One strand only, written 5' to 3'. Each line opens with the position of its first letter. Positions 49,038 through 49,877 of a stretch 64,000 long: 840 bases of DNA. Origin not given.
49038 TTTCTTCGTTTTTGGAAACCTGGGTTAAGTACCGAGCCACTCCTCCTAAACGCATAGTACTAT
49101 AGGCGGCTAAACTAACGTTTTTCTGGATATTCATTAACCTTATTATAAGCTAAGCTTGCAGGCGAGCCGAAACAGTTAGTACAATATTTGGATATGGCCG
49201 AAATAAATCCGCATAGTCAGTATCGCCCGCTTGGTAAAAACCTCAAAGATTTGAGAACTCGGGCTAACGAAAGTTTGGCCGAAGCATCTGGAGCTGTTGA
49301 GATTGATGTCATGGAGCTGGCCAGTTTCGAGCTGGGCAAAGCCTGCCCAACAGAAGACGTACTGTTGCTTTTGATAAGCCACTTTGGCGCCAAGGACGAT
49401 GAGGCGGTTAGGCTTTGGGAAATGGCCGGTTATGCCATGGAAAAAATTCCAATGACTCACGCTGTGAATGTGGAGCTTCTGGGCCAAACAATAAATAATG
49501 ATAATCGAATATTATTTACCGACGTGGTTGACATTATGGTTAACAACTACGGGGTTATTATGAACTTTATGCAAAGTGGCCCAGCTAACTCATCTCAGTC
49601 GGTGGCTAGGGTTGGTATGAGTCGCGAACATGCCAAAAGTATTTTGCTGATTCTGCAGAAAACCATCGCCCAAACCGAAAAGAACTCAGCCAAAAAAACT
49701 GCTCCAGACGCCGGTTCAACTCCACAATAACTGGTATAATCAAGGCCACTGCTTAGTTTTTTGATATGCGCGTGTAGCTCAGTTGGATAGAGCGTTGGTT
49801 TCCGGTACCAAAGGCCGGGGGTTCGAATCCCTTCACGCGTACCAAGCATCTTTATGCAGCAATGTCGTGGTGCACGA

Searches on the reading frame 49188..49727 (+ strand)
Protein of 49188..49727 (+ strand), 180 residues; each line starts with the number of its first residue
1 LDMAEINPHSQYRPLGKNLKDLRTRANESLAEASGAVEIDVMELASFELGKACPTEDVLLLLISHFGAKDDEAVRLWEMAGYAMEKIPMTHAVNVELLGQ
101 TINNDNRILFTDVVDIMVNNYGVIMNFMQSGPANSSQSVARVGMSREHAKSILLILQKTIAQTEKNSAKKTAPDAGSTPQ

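Call 58: search_protein_families(library=pfam, proteins=[window:49188-49727:+])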
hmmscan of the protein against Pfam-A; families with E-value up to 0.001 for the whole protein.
window:49188-49727:+ (180 aa): 2 families
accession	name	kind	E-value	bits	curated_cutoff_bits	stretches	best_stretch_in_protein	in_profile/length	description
PF13560.12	HTH_31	-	5.9e-05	23.7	27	1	15-75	2-63/64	Helix-turn-helix domain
PF11950.13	DUF3467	-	0.0003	21.2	25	1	106-166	27-86/92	Protein of unknown function (DUF3467)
